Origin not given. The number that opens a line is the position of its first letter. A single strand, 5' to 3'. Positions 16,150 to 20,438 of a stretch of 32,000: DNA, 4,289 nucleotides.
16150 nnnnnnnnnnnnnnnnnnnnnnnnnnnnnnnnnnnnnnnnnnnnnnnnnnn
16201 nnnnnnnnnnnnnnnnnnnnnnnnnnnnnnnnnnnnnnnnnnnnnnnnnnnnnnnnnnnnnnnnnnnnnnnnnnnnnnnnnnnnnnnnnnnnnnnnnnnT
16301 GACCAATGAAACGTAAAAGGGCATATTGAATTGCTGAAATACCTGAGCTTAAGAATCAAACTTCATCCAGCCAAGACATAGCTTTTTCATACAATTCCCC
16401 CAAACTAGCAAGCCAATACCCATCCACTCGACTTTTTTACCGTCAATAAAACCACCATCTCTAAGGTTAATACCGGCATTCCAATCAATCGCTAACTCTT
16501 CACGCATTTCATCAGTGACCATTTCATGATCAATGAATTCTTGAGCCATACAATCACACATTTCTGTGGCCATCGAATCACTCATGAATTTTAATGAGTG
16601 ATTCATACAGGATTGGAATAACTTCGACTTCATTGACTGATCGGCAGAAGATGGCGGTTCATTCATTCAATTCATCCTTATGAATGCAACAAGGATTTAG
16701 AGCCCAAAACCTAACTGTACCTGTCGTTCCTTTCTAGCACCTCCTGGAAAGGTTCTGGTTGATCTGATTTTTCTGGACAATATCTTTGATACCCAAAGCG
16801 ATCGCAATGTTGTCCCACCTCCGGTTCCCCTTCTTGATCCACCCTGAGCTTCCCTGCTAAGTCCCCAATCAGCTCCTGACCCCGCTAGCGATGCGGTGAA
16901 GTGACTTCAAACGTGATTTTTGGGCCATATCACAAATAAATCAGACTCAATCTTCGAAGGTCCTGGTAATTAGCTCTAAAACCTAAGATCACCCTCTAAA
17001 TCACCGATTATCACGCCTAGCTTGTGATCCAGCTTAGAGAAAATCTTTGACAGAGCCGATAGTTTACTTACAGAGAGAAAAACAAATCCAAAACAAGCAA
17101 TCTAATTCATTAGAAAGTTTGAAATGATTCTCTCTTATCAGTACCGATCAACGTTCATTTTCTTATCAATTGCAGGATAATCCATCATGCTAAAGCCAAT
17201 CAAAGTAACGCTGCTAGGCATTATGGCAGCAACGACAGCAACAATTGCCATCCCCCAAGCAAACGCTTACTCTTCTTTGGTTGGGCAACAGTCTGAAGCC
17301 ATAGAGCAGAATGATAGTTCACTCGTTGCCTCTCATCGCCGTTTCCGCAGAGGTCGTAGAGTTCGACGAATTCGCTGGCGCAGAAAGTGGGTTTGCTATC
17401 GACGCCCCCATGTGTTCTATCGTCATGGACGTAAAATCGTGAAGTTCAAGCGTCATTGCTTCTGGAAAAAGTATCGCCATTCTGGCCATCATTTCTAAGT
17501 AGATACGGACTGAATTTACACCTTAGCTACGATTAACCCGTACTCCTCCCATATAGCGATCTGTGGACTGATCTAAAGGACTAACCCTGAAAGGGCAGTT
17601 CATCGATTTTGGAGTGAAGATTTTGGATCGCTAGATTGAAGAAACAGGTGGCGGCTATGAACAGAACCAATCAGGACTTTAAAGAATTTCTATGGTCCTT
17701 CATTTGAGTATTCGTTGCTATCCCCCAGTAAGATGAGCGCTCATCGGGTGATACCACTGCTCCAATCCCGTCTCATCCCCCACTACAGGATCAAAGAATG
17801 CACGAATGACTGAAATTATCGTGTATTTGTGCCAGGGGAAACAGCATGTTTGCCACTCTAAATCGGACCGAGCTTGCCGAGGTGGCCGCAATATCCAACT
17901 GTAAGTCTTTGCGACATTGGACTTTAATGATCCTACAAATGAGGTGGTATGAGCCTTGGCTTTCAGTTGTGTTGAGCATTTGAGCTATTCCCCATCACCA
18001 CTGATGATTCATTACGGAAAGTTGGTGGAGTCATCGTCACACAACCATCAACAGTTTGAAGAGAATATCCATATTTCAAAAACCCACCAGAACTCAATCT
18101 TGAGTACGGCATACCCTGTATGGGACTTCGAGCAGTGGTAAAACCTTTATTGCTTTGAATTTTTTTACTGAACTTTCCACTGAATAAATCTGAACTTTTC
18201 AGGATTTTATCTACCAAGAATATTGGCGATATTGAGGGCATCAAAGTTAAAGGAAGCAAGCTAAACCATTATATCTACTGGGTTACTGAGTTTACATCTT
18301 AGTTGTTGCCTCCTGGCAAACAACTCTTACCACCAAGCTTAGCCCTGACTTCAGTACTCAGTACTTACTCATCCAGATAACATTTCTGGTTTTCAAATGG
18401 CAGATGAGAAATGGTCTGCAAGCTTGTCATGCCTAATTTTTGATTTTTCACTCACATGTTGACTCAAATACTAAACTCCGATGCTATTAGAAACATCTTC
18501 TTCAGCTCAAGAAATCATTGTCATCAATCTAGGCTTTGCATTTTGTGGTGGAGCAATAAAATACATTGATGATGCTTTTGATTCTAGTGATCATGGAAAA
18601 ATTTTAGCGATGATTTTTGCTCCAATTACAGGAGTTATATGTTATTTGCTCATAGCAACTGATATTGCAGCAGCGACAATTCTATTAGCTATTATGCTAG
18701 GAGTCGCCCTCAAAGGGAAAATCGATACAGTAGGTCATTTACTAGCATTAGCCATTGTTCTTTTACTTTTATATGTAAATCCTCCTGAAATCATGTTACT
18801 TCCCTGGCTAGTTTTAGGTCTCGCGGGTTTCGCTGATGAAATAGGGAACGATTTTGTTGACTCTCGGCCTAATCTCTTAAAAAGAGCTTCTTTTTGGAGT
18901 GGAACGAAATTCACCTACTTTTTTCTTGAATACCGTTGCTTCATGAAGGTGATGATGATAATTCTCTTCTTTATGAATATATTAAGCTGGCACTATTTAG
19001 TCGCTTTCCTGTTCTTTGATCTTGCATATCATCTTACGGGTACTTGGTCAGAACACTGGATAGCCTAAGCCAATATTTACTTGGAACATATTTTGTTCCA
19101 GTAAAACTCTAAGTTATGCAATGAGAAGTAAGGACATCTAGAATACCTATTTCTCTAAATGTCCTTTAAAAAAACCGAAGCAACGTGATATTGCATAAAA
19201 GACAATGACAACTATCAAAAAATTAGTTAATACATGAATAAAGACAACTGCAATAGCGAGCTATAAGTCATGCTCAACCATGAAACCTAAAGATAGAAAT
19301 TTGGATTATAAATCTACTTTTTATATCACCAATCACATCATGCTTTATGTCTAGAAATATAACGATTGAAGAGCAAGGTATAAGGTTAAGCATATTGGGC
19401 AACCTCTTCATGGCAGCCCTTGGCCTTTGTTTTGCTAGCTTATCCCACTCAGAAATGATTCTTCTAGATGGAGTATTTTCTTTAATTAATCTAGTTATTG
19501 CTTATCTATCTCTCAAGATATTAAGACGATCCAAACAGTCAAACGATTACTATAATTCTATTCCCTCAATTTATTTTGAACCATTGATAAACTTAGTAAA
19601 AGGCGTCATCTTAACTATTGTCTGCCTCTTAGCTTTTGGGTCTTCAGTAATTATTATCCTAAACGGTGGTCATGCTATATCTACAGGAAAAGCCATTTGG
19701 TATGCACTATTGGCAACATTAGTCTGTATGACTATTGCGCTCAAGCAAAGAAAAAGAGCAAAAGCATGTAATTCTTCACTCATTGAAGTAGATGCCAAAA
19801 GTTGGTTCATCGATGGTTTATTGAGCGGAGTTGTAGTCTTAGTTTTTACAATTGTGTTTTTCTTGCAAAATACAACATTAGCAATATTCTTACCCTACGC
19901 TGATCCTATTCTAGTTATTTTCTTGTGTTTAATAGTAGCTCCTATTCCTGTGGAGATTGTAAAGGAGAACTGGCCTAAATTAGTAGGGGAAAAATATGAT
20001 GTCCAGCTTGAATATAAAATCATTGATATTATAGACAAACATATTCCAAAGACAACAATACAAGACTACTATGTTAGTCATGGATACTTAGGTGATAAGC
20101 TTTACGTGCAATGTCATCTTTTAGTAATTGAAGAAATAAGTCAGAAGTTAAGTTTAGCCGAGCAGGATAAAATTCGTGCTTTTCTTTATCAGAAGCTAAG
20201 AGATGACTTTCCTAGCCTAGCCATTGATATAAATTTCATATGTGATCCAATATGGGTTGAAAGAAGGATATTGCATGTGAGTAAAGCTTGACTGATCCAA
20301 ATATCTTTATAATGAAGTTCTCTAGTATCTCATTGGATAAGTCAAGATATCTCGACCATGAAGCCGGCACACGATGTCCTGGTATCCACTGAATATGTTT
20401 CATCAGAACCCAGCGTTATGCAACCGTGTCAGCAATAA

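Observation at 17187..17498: Signal-peptide-bearing precursor of an extremely cationic, two-cysteine peptide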

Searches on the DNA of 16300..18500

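Call 16: search_rna_families(source=window, start=16300, end=18500, threshold=evalue, max_evalue=1)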
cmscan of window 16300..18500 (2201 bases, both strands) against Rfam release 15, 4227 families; matches with E-value up to 1: 2.
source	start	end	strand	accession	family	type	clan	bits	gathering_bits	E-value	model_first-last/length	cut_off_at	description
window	16545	16617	+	RF02362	Yfr10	Gene; sRNA;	-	25.6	43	0.56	1-78/78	no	Cyanobacterial functional RNA 10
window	17967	18044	-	RF01299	SNORD2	Gene; snRNA; snoRNA; CD-box;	CL00072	20.8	37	0.89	1-69/69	no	Small nucleolar RNA SNORD2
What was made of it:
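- On Known Rfam cis-regulatory RNAs (for the conserved 5'UTR): Only two sub-threshold chance-level hits, both elsewhere in 16300-18500 (call 16).
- No Rfam family reaches its gathering score; there are only two sub-threshold matches, both outside the ORF (call 16).
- Tried and rejected: Rfam on 16300-18500 gave nothing above gathering score (call 16).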

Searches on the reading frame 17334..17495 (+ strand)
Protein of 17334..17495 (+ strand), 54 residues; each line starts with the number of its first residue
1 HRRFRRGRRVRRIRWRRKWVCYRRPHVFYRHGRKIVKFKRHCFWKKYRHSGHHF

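Call 64: predict_structure(protein=window:17334-17495:+)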
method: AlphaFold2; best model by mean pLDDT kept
length: 54 residues; sequences in the alignment: 1
mean_pLDDT: 73.6   pTM: 0.36
mean pLDDT of the five models: 73.6, 70.1, 62.6, 56.8, 54.1
residues with pLDDT >= 90: 10; 70-90: 22; 50-70: 16; < 50: 6
segments of 3 or more residues with pLDDT < 50: 52-54
pLDDT, mean of each block of 10 residues (from residue 1): 50 72 90 88 78 47
secondary structure, 60 per line:
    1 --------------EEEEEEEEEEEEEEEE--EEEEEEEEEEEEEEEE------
elements in order: E15-30 E33-48
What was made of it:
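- On BRICHOS-related / cathelicidin-type beta-hairpin AMP precursors (animals): The single-sequence run reproduces this (call 64).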

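Call 73: fold_search(model_id=the predicted structure, library=pdb)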
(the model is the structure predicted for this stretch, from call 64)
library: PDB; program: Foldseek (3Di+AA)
matches with E <= 10: 275; with E <= 0.001: 0
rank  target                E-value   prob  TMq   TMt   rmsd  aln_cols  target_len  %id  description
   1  1vko                  1.0e+00  0.66  0.42  0.06   2.3        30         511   27  Crystal structure of inositol-3-phosphate synthase (ce21227) from Caenorhabditis elegans at 2.30 A resolution (released 2004-08-17)
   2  8f5g_B                1.5e+00  0.25  0.33  0.15   6.3        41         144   15  NusG-RNA complex (released 2023-11-22)
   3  5cm2_Z                2.0e+00  0.23  0.31  0.10   3.7        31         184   16  Structure of Y. lipolytica Trm9-Trm112 complex, a methyltransferase modifying U34 in the anticodon loop of some tRNAs (released 2015-10-21)
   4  3k8a_B                2.3e+00  0.28  0.40  0.23   3.2        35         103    8  Neisseria gonorrhoeae PriB (released 2010-01-12)
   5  8ekm_A                2.3e+00  0.20  0.38  0.08   3.4        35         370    6  Clostridioides difficile binary toxin translocase CDTb double mutant - D623A D734A (released 2023-09-27)
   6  6y0g_SL               2.5e+00  0.06  0.24  0.13   6.6        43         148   14  Structure of human ribosome in classical-PRE state (released 2020-04-15)
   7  5m3h_B                2.7e+00  0.41  0.45  0.04   2.2        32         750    6  Bat influenza A/H17N10 polymerase bound to four heptad repeats of serine 5 phosphorylated Pol II CTD (released 2016-12-21)
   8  5vzj_K                2.7e+00  0.30  0.38  0.03   4.7        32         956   22  STRUCTURE OF A TWELVE COMPONENT MPP6-NUCLEAR RNA EXOSOME COMPLEX BOUND TO RNA (released 2017-08-02)
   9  8ump_B                2.7e+00  0.20  0.36  0.21   2.9        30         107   17  T33-ml35 - Designed Tetrahedral Protein Cage Using Machine Learning Algorithms (released 2023-11-15)
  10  6rhv_G                2.7e+00  0.16  0.36  0.10   5.4        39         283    2  Crystal structure of mouse CD11b I-domain (CD11b-I) in complex with Staphylococcus aureus octameric bi-component leuko (released 2019-12-18)
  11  5jea_J                2.9e+00  0.28  0.38  0.03   4.6        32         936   22  Structure of a cytoplasmic 11-subunit RNA exosome complex including Ski7, bound to RNA (released 2016-07-13)
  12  8vvt_LB               2.9e+00  0.06  0.26  0.14   6.6        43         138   14  Mammalian ribosomes bound to Anisomycin in the rotated conformation (released 2025-07-30)
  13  8jdj_8                3.1e+00  0.04  0.25  0.13   6.6        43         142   14  Structure of the Human cytoplasmic Ribosome with human tRNA Asp(Q34) and mRNA(GAU) (released 2023-12-06)
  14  8t6c_H                3.3e+00  0.33  0.39  0.23   1.9        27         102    7  Crystal structure of T33-18.2: Deep-learning sequence design of co-assembling tetrahedron protein nanoparticles (released 2024-04-24)
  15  6t76_F                3.3e+00  0.30  0.38  0.23   2.3        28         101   11  PII-like protein CutA from Nostoc sp. PCC 7120 in apo form (released 2020-07-22)
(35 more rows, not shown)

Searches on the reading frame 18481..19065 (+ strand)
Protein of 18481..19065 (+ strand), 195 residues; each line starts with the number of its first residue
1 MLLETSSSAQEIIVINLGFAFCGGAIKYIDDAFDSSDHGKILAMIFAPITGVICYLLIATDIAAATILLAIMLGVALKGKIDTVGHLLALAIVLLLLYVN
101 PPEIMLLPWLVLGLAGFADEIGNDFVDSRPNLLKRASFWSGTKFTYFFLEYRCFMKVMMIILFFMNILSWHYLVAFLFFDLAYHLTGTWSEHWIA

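Call 11: search_protein_families(library=pfam, proteins=[window:18481-19065:+], max_evalue=0.01)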
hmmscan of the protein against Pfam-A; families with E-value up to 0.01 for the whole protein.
window:18481-19065:+ (195 aa): 0 families

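Call 49: search_protein_families(library=ncbifam, proteins=[window:18481-19065:+], max_evalue=1)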
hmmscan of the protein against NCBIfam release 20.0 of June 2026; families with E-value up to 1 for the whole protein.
window:18481-19065:+ (195 aa): 1 family
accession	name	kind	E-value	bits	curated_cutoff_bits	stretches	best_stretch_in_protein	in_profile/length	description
NF009529.0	PRK12893.1-2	equivalog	0.2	10.4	508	1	47-89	24-66/411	Zn-dependent hydrolase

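Call 50: search_protein_families(library=padloc, proteins=[window:18481-19065:+], max_evalue=1)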
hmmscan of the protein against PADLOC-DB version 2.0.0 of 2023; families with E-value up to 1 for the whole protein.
window:18481-19065:+ (195 aa): 0 families

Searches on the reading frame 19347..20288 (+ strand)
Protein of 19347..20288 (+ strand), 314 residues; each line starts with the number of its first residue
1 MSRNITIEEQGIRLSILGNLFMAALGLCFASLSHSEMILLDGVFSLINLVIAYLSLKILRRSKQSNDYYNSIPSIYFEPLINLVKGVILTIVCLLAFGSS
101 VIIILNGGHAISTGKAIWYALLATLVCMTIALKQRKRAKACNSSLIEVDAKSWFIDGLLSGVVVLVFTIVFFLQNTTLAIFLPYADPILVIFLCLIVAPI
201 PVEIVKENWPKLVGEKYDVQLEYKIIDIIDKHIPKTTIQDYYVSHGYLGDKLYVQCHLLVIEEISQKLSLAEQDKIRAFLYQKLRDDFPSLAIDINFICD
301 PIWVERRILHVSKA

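Call 11: search_protein_families(library=pfam, proteins=[window:19347-20288:+], max_evalue=0.01)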
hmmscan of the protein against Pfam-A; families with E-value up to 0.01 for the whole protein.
window:19347-20288:+ (314 aa): 1 family
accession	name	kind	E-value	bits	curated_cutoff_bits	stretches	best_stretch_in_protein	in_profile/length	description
PF01545.26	Cation_efflux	-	2.5e-23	83.3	26.6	1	13-212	2-197/198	Cation efflux family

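Call 49: search_protein_families(library=ncbifam, proteins=[window:19347-20288:+], max_evalue=1)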
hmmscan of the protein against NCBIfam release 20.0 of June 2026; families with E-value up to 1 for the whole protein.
window:19347-20288:+ (314 aa): 6 families
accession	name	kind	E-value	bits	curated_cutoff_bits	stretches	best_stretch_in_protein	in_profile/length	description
TIGR01297.1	CDF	superfamily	2.7e-14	53.1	82.35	1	9-273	2-259/285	cation diffusion facilitator family transporter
NF052602.1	Zn_efflux_Cdf31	equivalog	1.8e-11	44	460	1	14-266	12-262/299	CDF family zinc efflux transporter Cdf31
NF033615.1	CDF_MamM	equivalog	7.8e-09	35.2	350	1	14-265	14-257/290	magnetosome biogenesis CDF transporter MamM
NF050169.1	CatEfflxFieF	equivalog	1e-08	34.8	420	1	77-293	73-275/282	cation efflux pump FieF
NF033616.1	CDF_MamB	equivalog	6.7e-08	32.3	350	1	9-289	6-272/284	magnetosome biogenesis CDF transporter MamB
NF007064.0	PRK09509.1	equivalog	0.0012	17.9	447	1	37-294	38-281/300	CDF family cation-efflux transporter FieF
